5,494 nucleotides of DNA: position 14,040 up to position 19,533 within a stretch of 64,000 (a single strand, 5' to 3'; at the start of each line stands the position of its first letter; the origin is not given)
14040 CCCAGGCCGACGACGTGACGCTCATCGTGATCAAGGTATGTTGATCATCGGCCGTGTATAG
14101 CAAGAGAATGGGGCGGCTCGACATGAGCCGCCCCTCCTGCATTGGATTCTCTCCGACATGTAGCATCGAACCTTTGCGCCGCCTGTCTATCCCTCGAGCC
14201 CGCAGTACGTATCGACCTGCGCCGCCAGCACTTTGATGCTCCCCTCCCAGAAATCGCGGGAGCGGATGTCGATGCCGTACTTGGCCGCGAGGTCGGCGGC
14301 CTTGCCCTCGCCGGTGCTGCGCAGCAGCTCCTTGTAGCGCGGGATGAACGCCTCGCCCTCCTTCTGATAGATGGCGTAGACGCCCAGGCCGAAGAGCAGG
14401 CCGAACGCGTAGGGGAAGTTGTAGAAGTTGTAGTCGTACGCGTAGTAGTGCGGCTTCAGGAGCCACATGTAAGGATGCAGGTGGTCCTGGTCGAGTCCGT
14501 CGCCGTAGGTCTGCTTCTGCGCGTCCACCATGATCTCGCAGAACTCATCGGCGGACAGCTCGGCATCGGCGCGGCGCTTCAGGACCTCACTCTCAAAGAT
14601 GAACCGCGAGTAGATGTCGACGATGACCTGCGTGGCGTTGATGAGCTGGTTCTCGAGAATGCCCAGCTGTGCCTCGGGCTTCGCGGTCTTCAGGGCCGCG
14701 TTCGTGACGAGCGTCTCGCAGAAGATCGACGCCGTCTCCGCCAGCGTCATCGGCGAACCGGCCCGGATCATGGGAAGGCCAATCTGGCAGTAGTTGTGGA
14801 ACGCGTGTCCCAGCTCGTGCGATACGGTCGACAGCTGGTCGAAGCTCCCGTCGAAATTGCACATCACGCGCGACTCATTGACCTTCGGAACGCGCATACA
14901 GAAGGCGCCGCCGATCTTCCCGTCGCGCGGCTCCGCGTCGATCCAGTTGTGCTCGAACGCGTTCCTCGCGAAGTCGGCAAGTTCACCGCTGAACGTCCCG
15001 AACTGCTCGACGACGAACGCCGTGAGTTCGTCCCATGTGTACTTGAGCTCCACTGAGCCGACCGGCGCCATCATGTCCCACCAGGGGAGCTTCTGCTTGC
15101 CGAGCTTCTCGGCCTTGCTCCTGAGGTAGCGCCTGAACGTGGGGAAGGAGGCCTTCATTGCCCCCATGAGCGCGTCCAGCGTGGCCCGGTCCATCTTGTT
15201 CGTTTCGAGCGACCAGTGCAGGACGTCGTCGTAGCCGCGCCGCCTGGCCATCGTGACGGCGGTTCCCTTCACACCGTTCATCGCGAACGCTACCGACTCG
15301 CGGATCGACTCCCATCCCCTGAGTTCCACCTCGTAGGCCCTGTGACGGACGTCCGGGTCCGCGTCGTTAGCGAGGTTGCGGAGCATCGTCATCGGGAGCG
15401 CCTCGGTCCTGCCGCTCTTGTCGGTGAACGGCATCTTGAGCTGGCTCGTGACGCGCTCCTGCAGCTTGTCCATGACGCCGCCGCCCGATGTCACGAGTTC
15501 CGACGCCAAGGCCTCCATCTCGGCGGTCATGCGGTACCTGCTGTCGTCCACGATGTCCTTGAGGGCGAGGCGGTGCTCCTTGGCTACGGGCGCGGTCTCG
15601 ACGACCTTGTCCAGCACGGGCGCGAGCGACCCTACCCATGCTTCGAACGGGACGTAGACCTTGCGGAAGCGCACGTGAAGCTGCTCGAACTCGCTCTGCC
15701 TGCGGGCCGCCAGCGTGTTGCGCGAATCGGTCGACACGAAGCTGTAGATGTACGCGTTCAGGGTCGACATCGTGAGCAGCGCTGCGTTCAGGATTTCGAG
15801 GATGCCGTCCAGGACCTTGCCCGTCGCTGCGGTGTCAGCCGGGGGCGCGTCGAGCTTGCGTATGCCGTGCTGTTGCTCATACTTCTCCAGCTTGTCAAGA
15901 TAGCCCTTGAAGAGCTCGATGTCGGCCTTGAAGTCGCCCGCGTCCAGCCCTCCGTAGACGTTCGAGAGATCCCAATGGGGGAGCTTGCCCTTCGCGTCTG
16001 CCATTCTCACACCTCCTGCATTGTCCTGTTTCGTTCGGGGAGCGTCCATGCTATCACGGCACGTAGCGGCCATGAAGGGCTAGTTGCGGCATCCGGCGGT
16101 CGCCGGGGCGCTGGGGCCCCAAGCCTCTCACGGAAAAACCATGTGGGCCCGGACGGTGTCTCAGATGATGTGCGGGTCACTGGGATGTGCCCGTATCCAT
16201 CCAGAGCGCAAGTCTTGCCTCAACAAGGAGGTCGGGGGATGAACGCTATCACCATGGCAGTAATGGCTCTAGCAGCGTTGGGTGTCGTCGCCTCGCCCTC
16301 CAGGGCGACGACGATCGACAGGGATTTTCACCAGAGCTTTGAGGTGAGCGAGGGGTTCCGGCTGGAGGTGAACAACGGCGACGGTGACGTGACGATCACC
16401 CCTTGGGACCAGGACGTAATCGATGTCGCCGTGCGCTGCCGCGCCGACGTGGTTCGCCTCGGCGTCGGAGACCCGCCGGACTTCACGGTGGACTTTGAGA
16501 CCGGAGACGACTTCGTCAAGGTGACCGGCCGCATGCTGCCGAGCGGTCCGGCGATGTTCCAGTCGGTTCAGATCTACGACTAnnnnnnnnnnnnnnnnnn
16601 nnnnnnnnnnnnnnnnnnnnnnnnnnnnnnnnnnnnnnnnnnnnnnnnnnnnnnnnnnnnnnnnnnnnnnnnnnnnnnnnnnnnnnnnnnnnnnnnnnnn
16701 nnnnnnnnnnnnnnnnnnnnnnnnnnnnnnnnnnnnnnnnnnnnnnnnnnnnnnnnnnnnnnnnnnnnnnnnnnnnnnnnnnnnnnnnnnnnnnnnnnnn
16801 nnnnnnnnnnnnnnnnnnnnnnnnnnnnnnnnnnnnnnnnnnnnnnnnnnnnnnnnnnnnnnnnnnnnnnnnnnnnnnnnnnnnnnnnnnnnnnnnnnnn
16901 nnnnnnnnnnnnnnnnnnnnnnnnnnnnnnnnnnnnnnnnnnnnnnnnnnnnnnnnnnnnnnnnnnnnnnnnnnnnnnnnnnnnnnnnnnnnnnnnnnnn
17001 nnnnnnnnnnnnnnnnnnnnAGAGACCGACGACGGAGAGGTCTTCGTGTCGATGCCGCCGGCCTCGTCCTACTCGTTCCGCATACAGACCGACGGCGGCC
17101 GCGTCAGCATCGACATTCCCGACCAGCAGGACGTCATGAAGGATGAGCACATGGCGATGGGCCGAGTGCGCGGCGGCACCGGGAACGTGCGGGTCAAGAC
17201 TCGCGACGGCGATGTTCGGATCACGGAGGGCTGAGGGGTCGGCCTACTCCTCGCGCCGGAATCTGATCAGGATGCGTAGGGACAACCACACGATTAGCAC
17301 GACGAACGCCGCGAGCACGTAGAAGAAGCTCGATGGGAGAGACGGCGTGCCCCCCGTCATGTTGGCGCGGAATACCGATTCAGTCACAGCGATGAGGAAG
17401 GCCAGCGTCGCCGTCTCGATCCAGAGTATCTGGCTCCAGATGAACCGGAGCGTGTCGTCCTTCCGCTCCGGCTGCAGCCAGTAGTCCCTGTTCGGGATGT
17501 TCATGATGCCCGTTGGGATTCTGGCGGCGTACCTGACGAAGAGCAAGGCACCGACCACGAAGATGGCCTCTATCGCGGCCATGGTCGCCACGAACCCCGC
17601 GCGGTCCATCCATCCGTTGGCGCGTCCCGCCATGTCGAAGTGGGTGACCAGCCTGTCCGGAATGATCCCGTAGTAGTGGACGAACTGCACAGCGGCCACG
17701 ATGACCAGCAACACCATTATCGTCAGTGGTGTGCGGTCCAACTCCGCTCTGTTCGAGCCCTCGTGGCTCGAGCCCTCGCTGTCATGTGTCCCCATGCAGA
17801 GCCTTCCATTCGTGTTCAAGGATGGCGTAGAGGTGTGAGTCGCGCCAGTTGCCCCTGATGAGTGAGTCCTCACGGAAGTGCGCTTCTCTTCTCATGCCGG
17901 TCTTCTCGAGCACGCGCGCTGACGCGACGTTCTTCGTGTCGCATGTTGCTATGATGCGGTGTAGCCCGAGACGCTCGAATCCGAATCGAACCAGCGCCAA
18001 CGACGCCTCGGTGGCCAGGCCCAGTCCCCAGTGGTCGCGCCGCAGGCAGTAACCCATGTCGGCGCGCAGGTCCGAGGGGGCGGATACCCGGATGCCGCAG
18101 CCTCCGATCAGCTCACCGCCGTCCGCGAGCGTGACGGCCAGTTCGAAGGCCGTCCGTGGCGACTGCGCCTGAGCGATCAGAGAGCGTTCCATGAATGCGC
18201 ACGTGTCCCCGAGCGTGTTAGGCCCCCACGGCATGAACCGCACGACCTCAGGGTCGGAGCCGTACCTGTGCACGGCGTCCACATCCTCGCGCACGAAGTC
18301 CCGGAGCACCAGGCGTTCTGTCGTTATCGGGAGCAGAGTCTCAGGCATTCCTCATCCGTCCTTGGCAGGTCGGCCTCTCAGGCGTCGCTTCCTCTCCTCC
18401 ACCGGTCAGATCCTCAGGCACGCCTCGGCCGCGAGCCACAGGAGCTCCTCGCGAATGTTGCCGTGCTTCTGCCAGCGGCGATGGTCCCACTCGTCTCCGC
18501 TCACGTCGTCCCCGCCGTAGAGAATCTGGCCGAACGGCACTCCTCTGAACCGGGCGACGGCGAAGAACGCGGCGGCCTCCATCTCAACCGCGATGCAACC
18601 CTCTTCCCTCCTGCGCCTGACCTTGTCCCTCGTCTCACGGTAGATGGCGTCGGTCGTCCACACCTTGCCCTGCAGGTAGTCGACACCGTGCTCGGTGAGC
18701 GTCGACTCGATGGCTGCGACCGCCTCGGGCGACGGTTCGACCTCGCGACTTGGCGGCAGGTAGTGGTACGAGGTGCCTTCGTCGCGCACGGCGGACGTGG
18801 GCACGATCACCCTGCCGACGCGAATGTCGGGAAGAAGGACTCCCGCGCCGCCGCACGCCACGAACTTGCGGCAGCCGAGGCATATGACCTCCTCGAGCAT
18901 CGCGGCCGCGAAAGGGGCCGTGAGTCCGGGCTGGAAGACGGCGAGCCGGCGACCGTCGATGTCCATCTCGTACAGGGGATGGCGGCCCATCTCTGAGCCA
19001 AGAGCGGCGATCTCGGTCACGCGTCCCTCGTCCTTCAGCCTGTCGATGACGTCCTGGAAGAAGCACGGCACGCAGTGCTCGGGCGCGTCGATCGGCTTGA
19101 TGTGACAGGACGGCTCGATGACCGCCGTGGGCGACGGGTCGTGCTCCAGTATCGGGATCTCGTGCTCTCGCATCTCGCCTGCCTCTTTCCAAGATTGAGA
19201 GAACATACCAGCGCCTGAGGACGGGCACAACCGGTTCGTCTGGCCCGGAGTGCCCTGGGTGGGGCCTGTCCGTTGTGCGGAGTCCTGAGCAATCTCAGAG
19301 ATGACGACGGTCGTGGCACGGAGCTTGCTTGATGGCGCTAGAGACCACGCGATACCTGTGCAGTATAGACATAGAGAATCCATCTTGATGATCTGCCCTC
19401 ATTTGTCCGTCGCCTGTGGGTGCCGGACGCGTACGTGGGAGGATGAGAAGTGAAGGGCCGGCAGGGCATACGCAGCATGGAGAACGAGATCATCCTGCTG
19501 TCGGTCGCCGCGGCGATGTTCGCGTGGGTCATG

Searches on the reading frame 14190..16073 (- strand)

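Call 43: search_protein_families(library=pfam, max_evalue=0.00001, proteins=[window:14190-16073:-])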
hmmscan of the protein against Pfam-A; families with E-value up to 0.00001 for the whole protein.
window:14190-16073:- (628 aa): 1 family
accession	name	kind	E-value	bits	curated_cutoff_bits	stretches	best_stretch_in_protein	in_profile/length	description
PF01432.26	Peptidase_M3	-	6.8e-31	108.5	27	1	234-612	2-454/457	Peptidase family M3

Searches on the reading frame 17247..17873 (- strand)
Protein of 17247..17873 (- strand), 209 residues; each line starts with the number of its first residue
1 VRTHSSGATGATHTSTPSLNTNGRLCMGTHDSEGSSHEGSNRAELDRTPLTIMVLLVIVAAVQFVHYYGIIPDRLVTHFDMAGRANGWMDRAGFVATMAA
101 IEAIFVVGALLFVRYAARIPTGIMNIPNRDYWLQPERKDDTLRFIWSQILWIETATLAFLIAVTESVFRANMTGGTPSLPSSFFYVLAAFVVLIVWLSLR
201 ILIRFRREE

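Call 43: search_protein_families(library=pfam, max_evalue=0.00001, proteins=[window:17247-17873:-])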
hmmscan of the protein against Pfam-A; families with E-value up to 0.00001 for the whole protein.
window:17247-17873:- (209 aa): 1 family
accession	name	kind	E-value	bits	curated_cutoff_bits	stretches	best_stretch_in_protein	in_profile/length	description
PF07853.16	DUF1648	-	3.9e-09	36.4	28.7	1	55-100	1-46/49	Domain of unknown function (DUF1648)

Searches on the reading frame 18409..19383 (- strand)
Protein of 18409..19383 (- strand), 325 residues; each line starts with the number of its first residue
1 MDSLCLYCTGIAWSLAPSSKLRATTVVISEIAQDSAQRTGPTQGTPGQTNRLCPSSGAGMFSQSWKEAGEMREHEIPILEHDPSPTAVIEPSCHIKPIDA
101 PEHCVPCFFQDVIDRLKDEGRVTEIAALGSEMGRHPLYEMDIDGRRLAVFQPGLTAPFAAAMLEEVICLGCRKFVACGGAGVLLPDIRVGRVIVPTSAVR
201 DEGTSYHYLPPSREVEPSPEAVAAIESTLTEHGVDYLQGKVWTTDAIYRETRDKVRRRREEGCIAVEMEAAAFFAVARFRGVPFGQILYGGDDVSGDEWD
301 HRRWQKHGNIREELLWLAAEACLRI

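Call 43: search_protein_families(library=pfam, max_evalue=0.00001, proteins=[window:18409-19383:-])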
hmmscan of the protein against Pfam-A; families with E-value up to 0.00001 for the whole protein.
window:18409-19383:- (325 aa): 1 family
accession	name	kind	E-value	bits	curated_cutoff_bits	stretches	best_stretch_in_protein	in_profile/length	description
PF01048.26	PNP_UDP_1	-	1.6e-37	129.6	25.1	1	131-313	28-222/233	Phosphorylase superfamily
